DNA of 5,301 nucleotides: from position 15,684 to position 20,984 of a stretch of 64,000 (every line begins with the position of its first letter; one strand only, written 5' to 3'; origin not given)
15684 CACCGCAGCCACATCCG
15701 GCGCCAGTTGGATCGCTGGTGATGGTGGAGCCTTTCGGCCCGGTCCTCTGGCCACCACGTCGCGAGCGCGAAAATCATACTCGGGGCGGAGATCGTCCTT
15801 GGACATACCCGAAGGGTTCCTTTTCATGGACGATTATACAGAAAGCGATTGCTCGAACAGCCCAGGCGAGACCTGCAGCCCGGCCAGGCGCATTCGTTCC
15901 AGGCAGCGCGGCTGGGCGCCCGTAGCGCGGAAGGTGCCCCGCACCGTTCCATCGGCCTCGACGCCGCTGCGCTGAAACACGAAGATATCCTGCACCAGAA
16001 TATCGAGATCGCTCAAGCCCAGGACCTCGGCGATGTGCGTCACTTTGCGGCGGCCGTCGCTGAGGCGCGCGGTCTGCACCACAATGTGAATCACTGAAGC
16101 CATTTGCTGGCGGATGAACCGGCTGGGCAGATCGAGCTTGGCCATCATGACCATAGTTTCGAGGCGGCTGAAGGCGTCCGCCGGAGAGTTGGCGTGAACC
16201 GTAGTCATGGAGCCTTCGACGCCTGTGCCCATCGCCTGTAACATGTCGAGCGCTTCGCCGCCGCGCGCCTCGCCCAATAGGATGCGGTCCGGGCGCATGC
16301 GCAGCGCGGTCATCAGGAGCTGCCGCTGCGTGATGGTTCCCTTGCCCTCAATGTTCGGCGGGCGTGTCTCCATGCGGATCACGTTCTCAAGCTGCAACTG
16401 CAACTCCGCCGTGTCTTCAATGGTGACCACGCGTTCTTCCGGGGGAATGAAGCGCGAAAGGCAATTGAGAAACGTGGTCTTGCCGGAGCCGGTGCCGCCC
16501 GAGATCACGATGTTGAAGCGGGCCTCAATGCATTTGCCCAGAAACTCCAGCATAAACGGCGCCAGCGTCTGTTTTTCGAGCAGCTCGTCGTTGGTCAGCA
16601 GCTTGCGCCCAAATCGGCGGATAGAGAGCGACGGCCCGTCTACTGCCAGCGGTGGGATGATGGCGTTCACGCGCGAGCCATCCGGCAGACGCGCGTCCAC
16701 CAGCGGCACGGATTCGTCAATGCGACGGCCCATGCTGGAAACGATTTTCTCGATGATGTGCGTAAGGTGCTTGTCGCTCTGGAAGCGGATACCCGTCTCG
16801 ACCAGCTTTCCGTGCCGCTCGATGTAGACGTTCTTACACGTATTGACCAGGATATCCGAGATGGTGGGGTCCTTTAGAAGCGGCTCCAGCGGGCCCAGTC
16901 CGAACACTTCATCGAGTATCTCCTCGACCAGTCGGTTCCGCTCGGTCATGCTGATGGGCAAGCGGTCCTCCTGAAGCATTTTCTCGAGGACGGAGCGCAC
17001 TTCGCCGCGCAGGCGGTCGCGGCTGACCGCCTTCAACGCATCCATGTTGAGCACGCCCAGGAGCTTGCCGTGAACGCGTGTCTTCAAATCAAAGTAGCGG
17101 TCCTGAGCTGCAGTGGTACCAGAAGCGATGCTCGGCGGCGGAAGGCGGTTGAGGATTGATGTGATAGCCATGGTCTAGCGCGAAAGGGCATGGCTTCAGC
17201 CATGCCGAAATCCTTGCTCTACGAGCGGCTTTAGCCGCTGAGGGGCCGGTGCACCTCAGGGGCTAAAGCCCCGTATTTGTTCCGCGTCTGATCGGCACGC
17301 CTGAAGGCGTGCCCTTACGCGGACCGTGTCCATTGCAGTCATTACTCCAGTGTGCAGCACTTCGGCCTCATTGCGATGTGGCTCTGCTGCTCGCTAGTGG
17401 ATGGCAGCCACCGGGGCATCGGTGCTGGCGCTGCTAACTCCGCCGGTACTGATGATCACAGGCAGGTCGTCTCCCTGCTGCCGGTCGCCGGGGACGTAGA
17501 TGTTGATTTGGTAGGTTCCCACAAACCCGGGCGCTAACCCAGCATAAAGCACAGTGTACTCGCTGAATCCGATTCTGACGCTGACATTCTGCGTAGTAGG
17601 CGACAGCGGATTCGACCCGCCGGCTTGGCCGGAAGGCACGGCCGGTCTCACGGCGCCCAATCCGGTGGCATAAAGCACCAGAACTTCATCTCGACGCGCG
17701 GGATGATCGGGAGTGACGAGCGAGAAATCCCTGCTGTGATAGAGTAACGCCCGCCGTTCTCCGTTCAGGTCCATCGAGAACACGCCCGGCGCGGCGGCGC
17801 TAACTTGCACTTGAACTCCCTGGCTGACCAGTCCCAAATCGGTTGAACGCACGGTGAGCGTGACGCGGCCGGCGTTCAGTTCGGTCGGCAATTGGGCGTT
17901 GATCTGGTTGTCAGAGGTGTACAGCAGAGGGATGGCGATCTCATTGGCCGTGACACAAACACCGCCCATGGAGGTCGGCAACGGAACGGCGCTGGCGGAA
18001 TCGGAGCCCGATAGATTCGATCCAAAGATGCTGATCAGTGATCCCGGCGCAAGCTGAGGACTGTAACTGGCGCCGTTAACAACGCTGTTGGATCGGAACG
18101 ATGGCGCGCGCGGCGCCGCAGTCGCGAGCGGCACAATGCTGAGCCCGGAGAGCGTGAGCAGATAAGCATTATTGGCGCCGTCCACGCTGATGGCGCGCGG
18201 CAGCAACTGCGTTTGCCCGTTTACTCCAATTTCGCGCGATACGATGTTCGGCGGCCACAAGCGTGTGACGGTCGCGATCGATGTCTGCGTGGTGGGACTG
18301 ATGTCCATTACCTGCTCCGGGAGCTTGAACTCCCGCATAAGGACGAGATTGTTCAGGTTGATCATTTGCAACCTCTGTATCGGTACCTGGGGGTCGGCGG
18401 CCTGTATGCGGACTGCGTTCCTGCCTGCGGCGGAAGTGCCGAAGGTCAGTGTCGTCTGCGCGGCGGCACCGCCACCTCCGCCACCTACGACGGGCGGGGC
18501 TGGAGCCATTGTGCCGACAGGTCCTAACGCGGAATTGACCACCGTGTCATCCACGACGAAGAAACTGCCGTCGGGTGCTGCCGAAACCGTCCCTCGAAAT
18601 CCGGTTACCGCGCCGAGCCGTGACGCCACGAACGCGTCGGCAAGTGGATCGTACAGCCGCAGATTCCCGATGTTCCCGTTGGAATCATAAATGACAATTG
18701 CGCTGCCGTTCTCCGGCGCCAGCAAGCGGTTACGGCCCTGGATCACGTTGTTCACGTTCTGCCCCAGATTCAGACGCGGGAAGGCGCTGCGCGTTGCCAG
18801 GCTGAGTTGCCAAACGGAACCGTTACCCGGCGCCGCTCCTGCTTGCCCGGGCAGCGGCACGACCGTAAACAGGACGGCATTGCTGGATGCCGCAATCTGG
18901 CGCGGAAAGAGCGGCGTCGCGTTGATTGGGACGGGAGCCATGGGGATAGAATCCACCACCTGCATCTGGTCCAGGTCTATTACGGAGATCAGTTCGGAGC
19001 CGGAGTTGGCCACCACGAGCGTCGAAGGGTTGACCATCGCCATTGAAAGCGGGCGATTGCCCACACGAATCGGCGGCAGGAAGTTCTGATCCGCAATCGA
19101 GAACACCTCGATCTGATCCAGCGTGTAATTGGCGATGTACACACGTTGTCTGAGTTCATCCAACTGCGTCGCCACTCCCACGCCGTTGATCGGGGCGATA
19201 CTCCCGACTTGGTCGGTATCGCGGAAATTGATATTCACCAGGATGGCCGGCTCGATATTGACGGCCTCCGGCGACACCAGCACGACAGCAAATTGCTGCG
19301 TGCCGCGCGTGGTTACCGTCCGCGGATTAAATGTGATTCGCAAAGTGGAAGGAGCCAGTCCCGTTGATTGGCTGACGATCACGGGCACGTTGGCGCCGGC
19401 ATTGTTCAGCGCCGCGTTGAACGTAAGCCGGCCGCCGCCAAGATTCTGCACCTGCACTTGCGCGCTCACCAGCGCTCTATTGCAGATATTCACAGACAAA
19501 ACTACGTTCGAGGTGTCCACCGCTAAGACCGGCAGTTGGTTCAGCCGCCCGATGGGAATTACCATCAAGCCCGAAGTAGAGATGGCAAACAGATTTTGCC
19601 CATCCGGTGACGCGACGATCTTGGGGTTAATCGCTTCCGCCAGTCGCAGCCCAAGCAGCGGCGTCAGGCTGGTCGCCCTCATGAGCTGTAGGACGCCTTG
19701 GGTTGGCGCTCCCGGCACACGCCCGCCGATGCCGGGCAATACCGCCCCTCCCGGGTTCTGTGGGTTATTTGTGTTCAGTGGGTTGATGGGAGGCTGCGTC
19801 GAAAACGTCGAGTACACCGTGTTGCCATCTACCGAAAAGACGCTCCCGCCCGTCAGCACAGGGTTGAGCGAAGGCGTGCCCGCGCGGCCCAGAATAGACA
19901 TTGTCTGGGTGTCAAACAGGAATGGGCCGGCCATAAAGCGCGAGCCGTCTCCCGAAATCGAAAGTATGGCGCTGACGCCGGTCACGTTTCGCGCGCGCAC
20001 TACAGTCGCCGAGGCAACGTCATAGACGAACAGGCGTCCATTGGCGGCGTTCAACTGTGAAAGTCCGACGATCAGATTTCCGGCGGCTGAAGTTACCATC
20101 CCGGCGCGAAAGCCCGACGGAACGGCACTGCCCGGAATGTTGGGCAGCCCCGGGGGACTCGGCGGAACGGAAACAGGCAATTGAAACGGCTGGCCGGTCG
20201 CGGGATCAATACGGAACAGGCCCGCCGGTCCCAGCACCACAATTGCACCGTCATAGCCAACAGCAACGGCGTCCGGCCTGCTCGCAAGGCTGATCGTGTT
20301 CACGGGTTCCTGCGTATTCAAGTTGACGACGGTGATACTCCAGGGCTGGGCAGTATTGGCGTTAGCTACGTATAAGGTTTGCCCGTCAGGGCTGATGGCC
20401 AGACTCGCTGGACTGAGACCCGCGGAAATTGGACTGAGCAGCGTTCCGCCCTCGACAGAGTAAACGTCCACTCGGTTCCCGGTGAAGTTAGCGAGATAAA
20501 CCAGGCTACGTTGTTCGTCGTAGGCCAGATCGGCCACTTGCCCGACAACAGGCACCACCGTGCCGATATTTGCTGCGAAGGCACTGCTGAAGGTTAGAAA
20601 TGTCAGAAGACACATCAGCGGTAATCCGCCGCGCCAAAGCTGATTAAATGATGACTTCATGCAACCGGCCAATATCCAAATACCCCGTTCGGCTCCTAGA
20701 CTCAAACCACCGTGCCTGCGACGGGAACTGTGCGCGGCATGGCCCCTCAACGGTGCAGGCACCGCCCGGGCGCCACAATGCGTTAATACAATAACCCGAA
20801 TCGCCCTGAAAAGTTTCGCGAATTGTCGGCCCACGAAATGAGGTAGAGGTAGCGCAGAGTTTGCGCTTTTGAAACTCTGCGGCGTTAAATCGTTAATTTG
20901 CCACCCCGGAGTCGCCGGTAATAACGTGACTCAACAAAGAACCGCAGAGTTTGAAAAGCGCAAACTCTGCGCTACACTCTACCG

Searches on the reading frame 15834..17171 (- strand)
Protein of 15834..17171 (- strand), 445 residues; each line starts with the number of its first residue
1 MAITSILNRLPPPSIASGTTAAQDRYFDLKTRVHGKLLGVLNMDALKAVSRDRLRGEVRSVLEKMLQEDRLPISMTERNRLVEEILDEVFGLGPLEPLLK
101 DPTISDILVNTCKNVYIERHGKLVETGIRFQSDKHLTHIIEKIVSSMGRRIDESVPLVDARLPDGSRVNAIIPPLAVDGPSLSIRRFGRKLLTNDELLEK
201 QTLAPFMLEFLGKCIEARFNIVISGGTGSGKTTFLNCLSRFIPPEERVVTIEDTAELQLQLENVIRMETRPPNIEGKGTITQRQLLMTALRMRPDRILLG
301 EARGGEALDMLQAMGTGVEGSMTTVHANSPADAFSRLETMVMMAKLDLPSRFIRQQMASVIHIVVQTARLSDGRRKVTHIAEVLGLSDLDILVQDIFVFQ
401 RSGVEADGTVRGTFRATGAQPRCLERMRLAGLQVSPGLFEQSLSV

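Call 3: search_protein_families(library=pfam, proteins=[window:15834-17171:-], max_evalue=1)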
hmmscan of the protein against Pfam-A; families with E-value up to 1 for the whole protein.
window:15834-17171:- (445 aa): 20 families
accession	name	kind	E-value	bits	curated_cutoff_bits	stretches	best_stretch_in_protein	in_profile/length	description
PF00437.27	T2SSE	-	9.5e-58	196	24.9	1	91-365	4-273/370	Type II/IV secretion system protein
PF00005.33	ABC_tran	-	1.1e-05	26.5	25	1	220-384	13-123/137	ABC transporter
PF04665.18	Pox_A32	-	0.00081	19.4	22.8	1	215-239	10-34/242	Poxvirus A32 protein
PF13476.12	AAA_23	-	0.0049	18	27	1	221-238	22-39/201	AAA domain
PF00270.35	DEAD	-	0.0099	16.1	26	1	216-268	12-68/167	DEAD/DEAH box helicase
PF01580.24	FtsK_SpoIIIE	-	0.013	15.4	24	1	220-238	41-59/221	FtsK/SpoIIIE family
PF13555.12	AAA_29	-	0.018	15.2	27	1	220-246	24-50/61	P-loop containing region of AAA domain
PF13191.12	AAA_16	-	0.032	15.1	32.6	1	220-254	26-59/167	AAA ATPase domain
PF13521.12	AAA_28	-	0.032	14.9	27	1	221-241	2-22/164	AAA domain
PF03029.23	ATP_bind_1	-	0.054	13.7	27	1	223-248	1-26/240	Conserved hypothetical ATP binding protein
PF01135.25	PCMT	-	0.058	13.6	20.3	1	205-267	63-120/210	Protein-L-isoaspartate(D-aspartate) O-methyltransferase (PCMT)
PF20720.3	nSTAND3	-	0.066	13.4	27.2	1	217-258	16-58/155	Novel STAND NTPase 3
PF01078.27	Mg_chelatase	-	0.07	13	20.3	1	218-295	22-100/207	Magnesium chelatase, subunit ChlI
PF13401.12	AAA_22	-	0.094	13.5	27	1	220-253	7-41/130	AAA domain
PF13245.12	AAA_19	-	0.11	13.1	25.1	1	220-241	13-34/134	AAA domain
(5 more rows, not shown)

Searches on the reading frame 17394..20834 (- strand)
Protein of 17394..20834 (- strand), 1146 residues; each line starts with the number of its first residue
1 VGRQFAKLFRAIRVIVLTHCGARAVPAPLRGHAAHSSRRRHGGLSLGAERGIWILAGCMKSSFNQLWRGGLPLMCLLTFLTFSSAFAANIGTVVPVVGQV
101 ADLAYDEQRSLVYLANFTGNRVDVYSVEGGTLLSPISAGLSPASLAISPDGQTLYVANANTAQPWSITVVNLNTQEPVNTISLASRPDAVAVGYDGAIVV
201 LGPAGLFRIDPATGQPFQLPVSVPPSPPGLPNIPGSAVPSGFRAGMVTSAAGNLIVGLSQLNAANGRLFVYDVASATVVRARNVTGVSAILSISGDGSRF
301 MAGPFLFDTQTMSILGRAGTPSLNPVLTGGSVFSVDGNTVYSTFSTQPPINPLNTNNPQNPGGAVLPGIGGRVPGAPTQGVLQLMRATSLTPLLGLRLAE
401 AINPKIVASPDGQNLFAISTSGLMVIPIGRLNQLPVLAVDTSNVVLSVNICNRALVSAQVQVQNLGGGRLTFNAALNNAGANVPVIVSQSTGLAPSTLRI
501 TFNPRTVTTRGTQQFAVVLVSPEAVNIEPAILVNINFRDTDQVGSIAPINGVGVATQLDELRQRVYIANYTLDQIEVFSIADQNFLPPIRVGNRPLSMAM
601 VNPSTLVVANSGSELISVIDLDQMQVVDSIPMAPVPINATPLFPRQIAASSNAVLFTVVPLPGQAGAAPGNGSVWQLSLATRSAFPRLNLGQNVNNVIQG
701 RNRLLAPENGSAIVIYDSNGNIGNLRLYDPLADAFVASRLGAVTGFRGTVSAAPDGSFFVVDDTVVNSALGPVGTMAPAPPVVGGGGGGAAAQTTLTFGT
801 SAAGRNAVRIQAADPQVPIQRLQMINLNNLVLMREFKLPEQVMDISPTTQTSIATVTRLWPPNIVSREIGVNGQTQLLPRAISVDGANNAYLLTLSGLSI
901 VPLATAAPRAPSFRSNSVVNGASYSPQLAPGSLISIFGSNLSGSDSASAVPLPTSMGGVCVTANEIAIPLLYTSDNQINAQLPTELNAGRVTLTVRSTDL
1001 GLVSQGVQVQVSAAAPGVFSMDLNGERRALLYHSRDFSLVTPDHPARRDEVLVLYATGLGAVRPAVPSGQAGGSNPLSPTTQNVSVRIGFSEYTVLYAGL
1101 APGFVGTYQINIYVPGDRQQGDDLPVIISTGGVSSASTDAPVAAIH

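Call 89: search_protein_families(library=pfam, proteins=[window:17394-20834:-], max_evalue=0.1)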
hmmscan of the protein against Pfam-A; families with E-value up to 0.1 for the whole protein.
window:17394-20834:- (1146 aa): 4 families
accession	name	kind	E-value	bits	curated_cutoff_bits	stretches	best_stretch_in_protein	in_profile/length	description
PF10282.15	Lactonase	-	7.5e-05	22.5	21.7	0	139-175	36-71/344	Lactonase, 7-bladed beta-propeller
PF08450.18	SGL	-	0.0059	16.7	26.3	0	141-215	135-215/246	SMP-30/Gluconolactonase/LRE-like region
PF25174.1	Beta-prop_THOC3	-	0.0093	15.4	305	0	99-182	48-127/272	THOC3 beta-propeller domain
PF21783.3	YNCE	-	0.06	13.1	27.1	0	84-162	13-92/339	YNCE-like beta-propeller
